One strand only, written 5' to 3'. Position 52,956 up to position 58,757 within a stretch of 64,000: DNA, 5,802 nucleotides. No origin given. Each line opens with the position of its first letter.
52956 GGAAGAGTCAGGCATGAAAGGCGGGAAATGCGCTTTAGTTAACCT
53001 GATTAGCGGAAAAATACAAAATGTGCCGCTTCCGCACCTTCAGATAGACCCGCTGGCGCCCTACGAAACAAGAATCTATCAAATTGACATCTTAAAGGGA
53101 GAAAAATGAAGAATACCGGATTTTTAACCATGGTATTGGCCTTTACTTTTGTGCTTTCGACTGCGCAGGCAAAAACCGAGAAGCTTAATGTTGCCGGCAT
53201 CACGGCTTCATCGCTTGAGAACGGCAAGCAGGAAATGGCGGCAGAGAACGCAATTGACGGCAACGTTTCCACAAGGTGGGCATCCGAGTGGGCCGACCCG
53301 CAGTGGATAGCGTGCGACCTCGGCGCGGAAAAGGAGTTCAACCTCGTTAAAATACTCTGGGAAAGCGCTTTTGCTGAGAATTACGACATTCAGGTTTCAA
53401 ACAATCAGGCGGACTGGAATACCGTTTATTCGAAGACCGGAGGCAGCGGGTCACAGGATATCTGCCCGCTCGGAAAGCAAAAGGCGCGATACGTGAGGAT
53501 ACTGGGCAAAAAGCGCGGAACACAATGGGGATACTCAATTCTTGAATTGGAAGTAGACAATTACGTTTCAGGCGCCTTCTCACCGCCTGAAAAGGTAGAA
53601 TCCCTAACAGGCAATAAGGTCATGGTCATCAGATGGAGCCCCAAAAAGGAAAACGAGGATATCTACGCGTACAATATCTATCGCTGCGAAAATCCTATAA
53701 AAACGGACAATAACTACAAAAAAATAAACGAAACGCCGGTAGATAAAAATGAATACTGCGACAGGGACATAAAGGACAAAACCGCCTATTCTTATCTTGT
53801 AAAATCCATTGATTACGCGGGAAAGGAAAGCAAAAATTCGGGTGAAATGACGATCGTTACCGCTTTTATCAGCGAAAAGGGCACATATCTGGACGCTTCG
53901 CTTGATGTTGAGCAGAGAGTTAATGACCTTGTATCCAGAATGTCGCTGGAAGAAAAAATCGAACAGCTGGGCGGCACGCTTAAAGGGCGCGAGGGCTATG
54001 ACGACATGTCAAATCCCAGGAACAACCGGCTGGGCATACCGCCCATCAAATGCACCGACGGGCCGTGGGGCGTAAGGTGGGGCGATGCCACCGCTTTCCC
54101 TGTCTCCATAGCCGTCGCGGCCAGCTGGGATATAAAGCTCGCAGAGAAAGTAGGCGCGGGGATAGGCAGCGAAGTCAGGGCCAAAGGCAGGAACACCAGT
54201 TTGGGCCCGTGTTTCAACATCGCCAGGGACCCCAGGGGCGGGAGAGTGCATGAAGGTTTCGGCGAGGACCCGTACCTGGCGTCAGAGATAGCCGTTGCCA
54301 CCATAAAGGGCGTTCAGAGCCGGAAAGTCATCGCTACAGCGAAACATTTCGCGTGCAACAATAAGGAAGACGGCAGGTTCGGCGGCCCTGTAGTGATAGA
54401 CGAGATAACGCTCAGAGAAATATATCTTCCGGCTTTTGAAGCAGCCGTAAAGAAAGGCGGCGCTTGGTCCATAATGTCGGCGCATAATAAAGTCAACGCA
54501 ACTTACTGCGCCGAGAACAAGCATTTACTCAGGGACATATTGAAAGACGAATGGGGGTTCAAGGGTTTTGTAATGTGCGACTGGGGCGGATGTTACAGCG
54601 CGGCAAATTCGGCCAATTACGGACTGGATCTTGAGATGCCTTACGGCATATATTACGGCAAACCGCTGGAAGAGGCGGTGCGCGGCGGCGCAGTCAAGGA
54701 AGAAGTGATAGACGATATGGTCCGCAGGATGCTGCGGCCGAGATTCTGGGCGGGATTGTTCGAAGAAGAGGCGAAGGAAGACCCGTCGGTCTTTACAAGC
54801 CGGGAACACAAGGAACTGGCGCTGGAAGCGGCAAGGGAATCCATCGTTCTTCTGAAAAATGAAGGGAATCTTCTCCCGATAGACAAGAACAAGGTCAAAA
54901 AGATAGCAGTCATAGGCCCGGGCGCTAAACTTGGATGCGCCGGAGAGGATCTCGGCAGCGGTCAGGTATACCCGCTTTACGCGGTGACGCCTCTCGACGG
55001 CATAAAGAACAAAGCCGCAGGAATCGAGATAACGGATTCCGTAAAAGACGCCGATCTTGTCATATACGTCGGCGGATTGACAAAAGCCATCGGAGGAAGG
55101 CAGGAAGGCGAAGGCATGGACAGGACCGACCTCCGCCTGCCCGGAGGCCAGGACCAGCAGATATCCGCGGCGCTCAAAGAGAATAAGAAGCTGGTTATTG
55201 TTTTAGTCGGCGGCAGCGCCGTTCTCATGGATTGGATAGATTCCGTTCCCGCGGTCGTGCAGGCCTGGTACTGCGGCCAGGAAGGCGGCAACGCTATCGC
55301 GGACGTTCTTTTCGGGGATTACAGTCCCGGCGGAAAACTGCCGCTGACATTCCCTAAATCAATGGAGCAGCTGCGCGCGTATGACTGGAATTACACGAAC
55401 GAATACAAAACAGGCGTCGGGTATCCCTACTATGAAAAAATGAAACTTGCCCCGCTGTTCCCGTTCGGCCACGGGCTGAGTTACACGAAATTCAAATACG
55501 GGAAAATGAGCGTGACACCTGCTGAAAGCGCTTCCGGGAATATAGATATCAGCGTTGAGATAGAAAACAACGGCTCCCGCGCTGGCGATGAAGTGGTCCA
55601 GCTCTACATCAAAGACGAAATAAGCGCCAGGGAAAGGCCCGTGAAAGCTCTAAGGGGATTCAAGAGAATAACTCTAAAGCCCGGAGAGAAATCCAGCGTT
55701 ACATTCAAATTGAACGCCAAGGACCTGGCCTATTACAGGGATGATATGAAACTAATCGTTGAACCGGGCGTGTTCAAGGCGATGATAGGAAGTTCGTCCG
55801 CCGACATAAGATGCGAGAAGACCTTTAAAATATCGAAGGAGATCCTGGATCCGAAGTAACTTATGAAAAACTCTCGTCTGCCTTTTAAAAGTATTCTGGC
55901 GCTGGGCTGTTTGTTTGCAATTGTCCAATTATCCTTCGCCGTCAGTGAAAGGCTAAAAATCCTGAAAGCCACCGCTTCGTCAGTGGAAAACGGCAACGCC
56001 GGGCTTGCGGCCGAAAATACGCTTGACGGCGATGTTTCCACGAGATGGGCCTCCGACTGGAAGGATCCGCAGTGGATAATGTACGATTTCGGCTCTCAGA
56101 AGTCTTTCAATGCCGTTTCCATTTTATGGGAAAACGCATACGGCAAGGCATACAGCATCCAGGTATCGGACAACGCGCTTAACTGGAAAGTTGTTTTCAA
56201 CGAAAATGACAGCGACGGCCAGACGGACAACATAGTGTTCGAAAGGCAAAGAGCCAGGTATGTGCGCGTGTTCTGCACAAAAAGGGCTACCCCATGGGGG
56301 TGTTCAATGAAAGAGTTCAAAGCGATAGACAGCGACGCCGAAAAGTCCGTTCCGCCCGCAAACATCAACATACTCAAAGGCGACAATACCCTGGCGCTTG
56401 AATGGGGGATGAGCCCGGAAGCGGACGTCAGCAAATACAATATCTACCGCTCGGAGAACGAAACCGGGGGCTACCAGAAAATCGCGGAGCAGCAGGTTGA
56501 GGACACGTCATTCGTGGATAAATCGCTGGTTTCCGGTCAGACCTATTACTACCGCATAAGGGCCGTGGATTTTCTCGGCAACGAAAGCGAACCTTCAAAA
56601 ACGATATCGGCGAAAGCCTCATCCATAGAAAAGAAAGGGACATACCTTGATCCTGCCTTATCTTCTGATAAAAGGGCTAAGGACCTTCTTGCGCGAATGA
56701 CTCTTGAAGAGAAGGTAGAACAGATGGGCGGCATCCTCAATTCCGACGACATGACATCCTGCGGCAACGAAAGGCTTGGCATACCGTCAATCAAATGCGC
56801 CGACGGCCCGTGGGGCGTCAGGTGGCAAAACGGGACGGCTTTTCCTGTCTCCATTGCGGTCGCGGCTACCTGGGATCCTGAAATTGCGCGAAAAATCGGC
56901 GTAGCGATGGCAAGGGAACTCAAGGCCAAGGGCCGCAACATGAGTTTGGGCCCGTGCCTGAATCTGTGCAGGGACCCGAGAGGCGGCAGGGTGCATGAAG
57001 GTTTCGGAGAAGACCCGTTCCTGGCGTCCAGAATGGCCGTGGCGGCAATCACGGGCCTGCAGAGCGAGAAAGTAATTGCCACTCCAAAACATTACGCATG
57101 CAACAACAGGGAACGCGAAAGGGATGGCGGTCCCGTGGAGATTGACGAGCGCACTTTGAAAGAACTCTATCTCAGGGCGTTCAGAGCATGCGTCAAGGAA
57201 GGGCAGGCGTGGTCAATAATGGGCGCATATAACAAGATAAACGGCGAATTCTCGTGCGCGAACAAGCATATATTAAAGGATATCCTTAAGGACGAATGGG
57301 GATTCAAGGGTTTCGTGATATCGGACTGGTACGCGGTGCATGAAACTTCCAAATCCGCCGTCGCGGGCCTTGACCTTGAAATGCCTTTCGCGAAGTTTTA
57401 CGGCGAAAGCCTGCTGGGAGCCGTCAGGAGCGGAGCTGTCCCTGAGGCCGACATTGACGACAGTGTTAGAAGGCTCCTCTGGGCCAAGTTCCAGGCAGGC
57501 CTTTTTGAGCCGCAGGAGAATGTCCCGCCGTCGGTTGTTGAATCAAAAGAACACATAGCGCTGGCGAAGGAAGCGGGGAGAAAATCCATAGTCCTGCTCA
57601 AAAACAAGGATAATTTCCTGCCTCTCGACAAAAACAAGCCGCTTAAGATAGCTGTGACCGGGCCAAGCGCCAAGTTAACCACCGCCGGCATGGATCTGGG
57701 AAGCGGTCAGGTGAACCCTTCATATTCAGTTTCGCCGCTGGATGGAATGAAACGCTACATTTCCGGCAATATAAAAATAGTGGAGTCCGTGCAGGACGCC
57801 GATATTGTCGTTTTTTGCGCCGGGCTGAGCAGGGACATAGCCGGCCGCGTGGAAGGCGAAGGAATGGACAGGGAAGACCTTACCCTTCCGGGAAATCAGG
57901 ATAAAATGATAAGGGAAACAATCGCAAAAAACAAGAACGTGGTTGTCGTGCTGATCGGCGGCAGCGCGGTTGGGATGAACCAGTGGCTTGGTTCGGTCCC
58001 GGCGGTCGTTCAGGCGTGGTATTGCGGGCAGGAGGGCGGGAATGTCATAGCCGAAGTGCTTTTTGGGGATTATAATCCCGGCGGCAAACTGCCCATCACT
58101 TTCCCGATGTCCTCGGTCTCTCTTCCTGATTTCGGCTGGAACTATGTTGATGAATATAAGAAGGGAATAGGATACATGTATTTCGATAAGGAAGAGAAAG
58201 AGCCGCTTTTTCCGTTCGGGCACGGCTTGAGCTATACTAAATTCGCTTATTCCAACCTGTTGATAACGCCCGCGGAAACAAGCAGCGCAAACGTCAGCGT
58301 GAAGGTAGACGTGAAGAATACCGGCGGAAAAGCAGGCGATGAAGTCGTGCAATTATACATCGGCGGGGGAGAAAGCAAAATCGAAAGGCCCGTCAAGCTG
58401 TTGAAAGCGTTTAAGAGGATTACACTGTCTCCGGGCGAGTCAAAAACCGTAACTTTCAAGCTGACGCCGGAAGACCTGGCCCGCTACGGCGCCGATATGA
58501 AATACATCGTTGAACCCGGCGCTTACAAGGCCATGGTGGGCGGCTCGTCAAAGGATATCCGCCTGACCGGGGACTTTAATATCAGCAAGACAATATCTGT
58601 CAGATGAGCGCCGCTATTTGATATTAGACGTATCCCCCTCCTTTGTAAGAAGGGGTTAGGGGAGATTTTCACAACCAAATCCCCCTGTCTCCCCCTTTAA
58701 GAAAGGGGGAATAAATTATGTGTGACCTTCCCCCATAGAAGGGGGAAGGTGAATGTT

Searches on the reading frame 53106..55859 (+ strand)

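Call 63: search_protein_families(library=pfam, proteins=[window:53106-55859:+], max_evalue=0.001)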
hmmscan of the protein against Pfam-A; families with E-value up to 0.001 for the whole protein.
window:53106-55859:+ (917 aa): 5 families
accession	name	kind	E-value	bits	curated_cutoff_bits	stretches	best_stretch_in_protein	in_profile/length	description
PF01915.27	Glyco_hydro_3_C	-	1.9e-59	201.5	31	1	580-793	1-200/200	Glycosyl hydrolase family 3 C-terminal domain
PF00933.27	Glyco_hydro_3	-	6.6e-44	151.1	27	1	305-544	57-315/316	Glycosyl hydrolase family 3 N terminal domain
PF14310.12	Fn3-like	-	1.1e-23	83.6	25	1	829-898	1-71/71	Fibronectin type III-like domain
PF00754.31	F5_F8_type_C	-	3.1e-22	79.5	28.2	1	32-145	2-123/127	F5/8 type C domain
PF22633.2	F5_F8_type_C_2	-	1.7e-21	77.1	27.8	1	48-132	1-91/91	NedA-like, galactose-binding domain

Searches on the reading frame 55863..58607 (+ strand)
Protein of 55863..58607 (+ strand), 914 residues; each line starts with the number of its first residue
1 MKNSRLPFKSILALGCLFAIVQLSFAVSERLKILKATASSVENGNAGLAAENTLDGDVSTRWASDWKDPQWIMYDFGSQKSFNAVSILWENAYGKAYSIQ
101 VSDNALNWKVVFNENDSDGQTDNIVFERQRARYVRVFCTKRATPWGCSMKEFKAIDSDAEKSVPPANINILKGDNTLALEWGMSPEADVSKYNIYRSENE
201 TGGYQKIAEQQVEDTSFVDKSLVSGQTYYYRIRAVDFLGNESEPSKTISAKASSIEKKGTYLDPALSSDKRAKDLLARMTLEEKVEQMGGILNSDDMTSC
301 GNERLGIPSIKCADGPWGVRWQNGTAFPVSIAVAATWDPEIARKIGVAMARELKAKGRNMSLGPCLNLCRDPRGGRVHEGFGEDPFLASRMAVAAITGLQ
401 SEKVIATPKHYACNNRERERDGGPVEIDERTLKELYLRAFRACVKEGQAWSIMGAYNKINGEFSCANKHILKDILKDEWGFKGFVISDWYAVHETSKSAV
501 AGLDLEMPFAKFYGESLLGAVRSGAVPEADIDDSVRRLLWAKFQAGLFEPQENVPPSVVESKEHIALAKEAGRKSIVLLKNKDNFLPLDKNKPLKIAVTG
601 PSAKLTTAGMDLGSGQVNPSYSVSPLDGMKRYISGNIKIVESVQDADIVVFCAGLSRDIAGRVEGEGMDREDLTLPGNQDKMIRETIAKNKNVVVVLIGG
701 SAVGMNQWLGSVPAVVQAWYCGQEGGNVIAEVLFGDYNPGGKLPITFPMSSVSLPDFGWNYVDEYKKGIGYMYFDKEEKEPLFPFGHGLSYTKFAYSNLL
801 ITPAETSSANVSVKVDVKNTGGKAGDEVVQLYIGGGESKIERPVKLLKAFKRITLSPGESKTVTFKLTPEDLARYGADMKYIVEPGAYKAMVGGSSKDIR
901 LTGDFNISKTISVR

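Call 63: search_protein_families(library=pfam, proteins=[window:55863-58607:+], max_evalue=0.001)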
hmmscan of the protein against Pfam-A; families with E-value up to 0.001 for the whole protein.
window:55863-58607:+ (914 aa): 5 families
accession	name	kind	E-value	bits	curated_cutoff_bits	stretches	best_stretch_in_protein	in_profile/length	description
PF01915.27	Glyco_hydro_3_C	-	3.6e-61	207.1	31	1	576-791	1-200/200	Glycosyl hydrolase family 3 C-terminal domain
PF00933.27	Glyco_hydro_3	-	6.6e-48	164.2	27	1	298-539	54-314/316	Glycosyl hydrolase family 3 N terminal domain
PF14310.12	Fn3-like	-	3.8e-24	85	25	1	827-896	1-71/71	Fibronectin type III-like domain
PF00754.31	F5_F8_type_C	-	8e-23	81.4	28.2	1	35-149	1-123/127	F5/8 type C domain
PF22633.2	F5_F8_type_C_2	-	1.8e-19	70.6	27.8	1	53-136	2-91/91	NedA-like, galactose-binding domain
